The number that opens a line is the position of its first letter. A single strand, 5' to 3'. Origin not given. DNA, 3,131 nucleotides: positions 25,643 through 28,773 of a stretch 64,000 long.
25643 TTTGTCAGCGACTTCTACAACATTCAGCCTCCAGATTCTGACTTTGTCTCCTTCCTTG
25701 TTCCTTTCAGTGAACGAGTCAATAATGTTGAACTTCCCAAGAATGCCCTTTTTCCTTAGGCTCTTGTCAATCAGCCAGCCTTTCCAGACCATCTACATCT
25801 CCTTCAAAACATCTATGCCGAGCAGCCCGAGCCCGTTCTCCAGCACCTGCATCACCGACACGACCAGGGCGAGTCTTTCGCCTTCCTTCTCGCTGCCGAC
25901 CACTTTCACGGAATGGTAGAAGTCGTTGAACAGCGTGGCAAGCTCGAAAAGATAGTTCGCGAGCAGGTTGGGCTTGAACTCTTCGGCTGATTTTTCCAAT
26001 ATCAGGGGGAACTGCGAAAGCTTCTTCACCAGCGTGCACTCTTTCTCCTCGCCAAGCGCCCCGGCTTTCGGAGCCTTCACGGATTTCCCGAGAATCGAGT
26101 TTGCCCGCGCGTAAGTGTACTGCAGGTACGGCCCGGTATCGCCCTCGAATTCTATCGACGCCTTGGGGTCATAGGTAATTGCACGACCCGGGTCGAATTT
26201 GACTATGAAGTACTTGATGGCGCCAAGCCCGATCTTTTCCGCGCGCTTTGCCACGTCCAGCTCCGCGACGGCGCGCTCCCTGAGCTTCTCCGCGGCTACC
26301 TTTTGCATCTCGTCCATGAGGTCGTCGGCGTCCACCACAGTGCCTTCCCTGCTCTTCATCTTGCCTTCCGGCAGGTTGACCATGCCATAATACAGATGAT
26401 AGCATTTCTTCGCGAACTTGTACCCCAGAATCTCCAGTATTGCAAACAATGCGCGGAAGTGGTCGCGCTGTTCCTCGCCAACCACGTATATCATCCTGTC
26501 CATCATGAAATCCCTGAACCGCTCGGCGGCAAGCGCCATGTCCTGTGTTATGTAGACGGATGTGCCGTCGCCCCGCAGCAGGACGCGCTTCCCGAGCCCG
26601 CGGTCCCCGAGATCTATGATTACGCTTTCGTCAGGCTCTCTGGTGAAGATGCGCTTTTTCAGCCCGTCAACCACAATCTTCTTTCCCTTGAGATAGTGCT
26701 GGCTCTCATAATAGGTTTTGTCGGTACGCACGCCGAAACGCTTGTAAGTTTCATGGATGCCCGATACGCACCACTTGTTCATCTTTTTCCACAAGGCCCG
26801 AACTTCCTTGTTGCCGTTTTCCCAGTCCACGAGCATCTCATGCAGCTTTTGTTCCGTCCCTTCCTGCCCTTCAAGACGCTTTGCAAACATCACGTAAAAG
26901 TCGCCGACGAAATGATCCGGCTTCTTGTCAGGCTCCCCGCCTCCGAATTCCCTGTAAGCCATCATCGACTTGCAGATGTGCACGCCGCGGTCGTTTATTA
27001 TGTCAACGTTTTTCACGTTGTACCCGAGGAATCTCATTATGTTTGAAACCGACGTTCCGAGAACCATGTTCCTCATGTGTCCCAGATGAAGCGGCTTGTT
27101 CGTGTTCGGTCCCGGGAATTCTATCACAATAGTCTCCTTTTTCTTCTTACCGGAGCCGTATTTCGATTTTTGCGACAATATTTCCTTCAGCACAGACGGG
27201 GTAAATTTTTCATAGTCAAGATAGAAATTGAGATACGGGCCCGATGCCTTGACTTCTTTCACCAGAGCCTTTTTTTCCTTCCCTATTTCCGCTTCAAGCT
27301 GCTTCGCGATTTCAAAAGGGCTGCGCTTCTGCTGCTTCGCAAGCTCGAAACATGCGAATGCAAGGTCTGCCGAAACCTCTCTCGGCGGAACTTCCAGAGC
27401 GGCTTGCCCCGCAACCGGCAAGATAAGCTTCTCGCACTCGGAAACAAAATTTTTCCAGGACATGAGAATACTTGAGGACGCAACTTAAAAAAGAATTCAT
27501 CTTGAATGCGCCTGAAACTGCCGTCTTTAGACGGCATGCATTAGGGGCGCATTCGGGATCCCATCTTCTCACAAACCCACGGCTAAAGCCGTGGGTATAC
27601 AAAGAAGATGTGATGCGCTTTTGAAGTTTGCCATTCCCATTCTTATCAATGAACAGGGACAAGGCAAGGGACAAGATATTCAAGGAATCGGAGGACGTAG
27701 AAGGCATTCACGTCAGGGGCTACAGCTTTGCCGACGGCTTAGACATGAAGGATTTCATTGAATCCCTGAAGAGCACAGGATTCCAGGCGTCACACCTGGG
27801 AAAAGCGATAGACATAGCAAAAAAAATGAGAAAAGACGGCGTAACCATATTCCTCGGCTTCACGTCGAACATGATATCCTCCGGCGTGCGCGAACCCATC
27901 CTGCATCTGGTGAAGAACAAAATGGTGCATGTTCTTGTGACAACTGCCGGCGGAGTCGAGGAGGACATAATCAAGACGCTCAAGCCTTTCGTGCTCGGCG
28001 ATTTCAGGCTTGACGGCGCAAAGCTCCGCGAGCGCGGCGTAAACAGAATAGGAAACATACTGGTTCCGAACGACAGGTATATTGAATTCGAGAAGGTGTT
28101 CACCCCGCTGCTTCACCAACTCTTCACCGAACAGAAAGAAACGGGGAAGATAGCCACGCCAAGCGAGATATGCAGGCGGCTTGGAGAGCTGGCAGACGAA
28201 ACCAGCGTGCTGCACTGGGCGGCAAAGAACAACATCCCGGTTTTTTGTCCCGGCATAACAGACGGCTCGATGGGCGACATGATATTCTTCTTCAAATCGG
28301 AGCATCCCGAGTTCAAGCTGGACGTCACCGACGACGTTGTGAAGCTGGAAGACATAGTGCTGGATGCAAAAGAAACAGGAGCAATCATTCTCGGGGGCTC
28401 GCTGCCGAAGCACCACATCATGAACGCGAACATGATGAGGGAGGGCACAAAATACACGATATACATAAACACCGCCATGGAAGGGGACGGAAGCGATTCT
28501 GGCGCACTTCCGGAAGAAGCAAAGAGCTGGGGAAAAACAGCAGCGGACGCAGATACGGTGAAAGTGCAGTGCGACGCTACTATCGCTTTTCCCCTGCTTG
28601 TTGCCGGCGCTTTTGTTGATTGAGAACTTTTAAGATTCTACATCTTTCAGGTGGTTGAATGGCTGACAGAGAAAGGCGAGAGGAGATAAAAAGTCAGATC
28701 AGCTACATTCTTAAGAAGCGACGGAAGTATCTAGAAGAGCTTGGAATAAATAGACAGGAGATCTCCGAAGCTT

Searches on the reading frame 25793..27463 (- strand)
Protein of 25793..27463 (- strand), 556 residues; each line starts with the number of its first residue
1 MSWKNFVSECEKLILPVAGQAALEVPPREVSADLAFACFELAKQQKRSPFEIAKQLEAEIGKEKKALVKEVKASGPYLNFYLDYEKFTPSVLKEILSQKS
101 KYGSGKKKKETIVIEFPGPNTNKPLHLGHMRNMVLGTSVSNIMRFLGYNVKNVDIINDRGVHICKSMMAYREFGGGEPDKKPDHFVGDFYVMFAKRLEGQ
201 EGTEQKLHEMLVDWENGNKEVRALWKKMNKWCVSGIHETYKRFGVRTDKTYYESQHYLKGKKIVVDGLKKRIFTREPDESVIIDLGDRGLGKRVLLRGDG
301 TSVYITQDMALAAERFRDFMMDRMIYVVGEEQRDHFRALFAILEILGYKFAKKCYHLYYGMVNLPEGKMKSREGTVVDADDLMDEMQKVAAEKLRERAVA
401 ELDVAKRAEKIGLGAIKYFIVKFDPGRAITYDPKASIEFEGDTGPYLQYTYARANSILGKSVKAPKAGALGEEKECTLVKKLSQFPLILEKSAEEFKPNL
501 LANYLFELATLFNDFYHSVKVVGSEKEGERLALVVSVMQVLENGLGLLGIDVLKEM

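Call 44: search_protein_families(library=pfam, proteins=[window:25793-27463:-], max_evalue=0.001)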
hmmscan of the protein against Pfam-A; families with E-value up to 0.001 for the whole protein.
window:25793-27463:- (556 aa): 4 families
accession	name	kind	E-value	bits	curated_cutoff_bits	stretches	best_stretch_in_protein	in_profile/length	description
PF00750.26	tRNA-synt_1d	-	4.4e-51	174.3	23.3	1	92-418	2-334/349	tRNA synthetases class I (R), catalytic domain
PF05746.21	DALR_1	-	3.9e-31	108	22.3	1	447-556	1-117/117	DALR anticodon binding domain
PF03485.21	Arg_tRNA_synt_N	-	3.5e-10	40.8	21.5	1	15-82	18-85/85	Arginyl tRNA synthetase N terminal domain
PF01406.26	tRNA-synt_1e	-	0.00043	20.2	27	0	110-271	8-118/301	tRNA synthetases class I (C) catalytic domain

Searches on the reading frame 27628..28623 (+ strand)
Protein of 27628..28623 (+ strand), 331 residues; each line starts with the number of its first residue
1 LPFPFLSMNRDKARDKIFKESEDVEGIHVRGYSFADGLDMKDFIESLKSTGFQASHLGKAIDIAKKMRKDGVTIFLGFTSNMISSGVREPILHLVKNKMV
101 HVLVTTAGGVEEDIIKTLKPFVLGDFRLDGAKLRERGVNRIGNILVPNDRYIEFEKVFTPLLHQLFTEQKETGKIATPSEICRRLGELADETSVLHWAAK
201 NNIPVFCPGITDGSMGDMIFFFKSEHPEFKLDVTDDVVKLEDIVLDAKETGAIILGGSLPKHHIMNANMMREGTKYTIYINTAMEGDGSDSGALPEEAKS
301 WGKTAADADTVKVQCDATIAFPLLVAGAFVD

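Call 79: search_protein_families(library=pfam, proteins=[window:27628-28623:+], max_evalue=0.001)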
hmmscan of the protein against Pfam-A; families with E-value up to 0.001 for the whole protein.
window:27628-28623:+ (331 aa): 1 family
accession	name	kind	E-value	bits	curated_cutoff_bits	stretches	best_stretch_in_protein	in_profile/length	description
PF01916.23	DS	-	4.8e-111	371.1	27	1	43-327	2-287/288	Deoxyhypusine synthase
